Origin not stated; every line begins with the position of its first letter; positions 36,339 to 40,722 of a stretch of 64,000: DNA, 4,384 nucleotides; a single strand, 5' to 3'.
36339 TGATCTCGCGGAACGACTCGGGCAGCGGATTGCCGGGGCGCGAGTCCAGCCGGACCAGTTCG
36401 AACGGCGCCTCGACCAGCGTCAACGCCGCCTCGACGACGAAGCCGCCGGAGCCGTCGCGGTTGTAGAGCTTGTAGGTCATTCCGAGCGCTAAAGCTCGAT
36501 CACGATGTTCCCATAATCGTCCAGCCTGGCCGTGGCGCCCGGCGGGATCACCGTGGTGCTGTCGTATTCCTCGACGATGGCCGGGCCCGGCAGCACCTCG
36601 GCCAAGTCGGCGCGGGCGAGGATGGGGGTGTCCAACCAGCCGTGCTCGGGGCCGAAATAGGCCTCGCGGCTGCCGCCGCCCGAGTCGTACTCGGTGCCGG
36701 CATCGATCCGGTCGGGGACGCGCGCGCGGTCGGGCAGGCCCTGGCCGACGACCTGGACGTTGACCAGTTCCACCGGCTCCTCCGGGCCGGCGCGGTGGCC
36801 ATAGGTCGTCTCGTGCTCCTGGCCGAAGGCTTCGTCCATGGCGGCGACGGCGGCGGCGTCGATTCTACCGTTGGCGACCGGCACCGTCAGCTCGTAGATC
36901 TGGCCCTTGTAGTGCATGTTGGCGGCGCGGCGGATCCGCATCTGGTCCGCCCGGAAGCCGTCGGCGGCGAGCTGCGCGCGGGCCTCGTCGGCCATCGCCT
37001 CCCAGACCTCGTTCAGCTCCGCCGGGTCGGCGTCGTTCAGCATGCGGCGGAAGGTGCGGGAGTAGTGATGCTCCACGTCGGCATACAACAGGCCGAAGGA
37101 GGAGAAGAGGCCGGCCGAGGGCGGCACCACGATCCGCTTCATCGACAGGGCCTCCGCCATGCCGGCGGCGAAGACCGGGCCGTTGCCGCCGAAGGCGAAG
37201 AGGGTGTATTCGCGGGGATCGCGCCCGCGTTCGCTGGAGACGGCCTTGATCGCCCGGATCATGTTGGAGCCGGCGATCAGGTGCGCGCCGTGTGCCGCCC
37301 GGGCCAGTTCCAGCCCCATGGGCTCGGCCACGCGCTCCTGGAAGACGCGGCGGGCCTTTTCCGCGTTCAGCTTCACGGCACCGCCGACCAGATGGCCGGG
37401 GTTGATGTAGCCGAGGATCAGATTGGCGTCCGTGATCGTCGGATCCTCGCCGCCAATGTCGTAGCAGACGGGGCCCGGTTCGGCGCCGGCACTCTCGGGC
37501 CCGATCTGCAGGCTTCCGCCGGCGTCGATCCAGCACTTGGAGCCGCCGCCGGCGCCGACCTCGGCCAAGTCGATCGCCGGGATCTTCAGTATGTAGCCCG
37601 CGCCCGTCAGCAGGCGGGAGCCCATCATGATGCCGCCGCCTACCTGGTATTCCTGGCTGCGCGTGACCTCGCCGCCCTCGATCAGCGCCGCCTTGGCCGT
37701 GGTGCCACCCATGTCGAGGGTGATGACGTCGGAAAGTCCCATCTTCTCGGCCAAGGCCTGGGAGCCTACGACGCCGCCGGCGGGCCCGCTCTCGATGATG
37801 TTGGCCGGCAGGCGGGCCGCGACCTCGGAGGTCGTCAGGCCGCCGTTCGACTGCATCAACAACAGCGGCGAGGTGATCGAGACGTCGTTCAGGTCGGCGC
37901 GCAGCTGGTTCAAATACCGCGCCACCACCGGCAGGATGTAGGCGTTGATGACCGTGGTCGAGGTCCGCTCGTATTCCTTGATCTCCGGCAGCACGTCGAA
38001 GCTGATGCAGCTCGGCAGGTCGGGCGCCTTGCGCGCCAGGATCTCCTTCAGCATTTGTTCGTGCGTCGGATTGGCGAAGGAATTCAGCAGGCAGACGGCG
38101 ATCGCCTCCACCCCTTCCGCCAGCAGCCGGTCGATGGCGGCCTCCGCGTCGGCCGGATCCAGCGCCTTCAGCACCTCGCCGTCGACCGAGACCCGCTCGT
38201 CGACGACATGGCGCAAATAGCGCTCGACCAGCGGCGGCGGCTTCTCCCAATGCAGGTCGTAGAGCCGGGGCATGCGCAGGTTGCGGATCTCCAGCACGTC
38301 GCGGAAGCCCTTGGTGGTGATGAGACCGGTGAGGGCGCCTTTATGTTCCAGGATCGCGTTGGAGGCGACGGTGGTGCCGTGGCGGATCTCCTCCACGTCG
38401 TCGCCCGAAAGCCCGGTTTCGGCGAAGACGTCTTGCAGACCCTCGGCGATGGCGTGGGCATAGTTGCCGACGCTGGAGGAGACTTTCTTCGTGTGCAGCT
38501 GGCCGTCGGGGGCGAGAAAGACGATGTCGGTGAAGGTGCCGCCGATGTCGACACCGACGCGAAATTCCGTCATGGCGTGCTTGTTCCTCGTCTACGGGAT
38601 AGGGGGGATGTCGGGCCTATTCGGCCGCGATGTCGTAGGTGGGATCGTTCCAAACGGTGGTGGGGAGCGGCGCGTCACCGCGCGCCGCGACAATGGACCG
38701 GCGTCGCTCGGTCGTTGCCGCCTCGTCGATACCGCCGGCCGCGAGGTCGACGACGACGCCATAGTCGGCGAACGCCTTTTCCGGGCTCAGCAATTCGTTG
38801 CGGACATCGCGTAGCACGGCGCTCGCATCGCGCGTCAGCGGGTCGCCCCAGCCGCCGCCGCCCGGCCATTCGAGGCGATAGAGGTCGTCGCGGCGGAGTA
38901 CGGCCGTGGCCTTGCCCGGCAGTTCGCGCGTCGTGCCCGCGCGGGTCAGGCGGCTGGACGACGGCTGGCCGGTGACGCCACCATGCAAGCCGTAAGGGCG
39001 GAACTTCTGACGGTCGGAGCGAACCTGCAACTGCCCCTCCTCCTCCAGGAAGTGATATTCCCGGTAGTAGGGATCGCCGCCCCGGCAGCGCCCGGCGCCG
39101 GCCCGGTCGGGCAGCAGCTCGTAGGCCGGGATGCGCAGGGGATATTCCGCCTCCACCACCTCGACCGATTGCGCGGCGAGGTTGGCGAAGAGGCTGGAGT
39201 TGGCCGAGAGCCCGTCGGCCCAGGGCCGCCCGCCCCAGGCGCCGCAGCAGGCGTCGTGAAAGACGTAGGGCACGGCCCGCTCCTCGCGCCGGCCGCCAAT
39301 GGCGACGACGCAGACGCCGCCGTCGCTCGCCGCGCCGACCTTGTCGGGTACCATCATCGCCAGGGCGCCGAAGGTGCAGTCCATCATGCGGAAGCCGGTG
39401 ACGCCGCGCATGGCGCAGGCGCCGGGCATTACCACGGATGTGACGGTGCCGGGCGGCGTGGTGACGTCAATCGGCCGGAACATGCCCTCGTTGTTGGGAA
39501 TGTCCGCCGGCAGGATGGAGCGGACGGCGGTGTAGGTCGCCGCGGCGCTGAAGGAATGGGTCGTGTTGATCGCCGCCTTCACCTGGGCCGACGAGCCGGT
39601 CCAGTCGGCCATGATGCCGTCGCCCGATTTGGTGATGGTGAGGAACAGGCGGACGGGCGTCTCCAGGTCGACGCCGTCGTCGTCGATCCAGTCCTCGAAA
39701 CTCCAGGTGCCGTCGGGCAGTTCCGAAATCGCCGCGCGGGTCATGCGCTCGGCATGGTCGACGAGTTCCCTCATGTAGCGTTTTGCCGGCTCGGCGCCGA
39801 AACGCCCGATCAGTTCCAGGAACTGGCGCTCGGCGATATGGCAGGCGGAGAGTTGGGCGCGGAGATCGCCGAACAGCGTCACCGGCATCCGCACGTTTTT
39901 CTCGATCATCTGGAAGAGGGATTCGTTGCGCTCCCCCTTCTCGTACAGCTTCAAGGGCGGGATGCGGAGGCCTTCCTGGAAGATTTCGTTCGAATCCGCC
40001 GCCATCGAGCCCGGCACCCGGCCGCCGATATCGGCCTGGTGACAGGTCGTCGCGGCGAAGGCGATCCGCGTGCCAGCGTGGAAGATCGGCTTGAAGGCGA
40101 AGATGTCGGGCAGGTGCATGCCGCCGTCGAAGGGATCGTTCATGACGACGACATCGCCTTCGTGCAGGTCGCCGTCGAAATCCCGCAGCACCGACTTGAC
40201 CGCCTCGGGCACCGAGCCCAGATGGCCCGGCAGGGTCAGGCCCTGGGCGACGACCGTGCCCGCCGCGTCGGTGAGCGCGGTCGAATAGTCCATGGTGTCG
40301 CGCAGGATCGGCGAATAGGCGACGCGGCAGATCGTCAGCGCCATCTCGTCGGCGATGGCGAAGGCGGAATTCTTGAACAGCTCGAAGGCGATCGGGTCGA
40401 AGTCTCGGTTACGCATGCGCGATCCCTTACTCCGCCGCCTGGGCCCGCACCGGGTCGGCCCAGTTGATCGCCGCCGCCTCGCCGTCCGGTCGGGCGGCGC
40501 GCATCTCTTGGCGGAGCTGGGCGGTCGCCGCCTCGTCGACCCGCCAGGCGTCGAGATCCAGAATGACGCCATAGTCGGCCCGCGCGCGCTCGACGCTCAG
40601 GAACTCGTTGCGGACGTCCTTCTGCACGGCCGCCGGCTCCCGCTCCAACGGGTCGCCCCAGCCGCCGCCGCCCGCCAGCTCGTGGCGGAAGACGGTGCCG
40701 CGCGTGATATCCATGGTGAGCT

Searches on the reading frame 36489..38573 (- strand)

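Call 61: search_protein_families(library=pfam, proteins=[window:36489-38573:-], max_evalue=0.0001)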
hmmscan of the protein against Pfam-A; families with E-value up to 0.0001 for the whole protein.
window:36489-38573:- (694 aa): 4 families
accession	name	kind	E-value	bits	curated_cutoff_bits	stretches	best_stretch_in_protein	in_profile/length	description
PF01968.24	Hydantoinase_A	-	8.4e-94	314.5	22.9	1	203-503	1-290/291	Hydantoinase/oxoprolinase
PF05378.19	Hydant_A_N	-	3.8e-51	173.7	25.2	1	5-181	1-174/176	Hydantoinase/oxoprolinase N-terminal region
PF19278.4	Hydant_A_C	-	9.6e-16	58.2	21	1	518-687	12-185/193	Hydantoinase/oxoprolinase C-terminal domain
PF01869.26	BcrAD_BadFG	-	4.2e-05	23.6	31.5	1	6-73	1-75/271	BadF/BadG/BcrA/BcrD ATPase family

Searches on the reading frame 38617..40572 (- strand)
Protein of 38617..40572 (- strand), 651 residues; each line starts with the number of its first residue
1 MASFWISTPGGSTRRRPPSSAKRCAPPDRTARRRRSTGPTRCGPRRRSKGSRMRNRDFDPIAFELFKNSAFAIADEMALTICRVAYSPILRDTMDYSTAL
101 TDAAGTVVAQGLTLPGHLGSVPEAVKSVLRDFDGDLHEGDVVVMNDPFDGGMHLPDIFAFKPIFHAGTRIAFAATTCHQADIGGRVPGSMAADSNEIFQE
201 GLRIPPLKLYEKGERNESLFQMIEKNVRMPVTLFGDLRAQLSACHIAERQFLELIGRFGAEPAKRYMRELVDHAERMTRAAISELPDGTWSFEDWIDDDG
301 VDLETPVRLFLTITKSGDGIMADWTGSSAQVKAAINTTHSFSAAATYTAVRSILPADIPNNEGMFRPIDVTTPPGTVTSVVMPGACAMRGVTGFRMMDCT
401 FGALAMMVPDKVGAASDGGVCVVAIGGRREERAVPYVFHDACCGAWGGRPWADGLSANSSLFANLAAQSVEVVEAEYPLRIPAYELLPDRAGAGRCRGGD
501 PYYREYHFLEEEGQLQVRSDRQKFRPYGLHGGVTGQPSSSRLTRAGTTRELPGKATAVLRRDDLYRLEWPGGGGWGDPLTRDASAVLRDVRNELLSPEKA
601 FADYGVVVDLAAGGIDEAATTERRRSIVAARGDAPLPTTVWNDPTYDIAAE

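Call 61: search_protein_families(library=pfam, proteins=[window:38617-40572:-], max_evalue=0.0001)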
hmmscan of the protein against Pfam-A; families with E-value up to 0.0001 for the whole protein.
window:38617-40572:- (651 aa): 1 family
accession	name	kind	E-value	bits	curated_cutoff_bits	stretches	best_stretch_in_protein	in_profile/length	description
PF02538.19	Hydantoinase_B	-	3.8e-169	563.9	26.8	1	59-578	1-519/519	Hydantoinase B/oxoprolinase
